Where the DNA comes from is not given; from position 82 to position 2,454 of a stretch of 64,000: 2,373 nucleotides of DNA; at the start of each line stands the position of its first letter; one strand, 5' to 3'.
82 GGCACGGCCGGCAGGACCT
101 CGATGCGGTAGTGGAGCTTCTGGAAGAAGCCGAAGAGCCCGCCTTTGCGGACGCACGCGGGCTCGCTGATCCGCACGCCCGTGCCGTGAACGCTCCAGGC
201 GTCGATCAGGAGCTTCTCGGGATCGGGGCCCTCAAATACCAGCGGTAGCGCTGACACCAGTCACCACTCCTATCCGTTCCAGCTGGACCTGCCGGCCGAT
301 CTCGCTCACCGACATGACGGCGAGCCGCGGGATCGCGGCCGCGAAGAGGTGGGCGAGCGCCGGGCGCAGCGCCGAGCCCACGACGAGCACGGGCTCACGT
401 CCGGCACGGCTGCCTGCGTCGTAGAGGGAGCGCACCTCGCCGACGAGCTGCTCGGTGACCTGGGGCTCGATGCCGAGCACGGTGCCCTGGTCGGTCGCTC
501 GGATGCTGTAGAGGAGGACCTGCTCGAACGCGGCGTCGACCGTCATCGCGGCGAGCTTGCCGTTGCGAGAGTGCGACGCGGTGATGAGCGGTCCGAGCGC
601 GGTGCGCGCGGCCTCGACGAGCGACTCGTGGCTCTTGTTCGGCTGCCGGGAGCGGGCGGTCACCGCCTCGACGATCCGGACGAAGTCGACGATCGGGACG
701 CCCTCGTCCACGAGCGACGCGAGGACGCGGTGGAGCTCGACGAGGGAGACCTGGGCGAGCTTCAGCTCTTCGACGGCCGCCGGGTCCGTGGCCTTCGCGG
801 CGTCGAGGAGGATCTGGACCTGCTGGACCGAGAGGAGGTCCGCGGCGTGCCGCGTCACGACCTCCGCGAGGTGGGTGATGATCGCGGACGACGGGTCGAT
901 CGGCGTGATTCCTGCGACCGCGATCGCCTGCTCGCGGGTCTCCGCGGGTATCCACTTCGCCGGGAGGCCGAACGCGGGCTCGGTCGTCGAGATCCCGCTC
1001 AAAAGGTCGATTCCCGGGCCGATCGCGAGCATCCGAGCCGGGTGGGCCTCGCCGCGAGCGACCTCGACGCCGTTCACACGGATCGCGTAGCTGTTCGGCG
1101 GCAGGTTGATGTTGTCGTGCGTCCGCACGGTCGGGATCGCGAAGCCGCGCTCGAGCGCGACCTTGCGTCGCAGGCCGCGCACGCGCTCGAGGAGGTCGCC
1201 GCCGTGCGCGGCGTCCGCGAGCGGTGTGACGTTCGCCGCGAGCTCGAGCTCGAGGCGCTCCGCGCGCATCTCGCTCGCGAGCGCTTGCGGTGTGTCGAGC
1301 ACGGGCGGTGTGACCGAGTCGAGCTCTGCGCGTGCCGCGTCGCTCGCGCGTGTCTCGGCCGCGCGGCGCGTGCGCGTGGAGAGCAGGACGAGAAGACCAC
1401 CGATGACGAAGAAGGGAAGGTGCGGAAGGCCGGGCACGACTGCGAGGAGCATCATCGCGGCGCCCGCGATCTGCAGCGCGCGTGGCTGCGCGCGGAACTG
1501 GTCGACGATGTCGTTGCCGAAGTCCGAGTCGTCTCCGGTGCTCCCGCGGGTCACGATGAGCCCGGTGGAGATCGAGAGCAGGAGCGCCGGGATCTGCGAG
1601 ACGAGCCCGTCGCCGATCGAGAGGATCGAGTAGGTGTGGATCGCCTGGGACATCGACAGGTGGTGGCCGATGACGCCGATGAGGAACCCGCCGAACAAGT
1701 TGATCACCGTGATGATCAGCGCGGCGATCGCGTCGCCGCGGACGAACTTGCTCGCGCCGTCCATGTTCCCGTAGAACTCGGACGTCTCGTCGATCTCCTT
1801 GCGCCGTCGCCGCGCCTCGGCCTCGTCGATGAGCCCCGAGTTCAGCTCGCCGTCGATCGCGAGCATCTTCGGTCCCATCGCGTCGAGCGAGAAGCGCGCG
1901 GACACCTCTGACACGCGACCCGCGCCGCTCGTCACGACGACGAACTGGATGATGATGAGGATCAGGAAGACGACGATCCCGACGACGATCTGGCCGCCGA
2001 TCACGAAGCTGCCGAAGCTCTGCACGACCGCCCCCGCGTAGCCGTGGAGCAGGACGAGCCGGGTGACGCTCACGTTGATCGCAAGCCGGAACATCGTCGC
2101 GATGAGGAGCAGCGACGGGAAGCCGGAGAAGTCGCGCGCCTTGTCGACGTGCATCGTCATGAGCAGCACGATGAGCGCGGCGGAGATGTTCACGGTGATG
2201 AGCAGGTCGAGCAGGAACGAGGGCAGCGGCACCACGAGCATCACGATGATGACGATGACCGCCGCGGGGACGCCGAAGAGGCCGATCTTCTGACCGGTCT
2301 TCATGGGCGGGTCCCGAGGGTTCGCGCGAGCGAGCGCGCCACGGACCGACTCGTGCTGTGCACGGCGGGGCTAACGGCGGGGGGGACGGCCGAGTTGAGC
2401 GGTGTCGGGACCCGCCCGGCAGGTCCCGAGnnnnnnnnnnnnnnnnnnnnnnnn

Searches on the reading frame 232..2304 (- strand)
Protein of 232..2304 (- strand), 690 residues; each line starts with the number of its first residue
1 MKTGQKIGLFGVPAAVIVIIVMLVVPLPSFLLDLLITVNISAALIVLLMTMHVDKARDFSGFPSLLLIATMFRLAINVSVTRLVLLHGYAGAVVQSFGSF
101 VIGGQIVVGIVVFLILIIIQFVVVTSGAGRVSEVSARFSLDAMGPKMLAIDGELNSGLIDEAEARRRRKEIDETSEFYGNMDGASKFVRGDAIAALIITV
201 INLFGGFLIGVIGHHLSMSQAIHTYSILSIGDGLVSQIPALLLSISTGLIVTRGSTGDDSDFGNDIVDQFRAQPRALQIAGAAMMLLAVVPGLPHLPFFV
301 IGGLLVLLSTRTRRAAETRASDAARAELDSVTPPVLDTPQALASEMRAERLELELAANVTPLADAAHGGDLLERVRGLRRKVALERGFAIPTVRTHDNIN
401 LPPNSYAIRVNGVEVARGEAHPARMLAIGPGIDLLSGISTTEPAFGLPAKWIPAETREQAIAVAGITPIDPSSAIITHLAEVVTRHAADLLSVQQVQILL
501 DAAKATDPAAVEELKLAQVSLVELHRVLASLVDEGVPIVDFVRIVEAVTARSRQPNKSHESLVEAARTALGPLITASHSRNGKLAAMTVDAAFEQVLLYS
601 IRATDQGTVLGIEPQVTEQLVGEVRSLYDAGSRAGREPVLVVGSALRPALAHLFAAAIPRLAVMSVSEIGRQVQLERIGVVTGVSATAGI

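Call 10: search_protein_families(library=pfam, proteins=[window:232-2304:-], max_evalue=0.001)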
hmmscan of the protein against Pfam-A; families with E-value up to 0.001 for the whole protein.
window:232-2304:- (690 aa): 1 family
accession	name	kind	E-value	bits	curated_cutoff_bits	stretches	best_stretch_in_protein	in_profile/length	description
PF00771.25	FHIPEP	-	4.6e-229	762.7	29.1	1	19-673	1-656/657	FHIPEP family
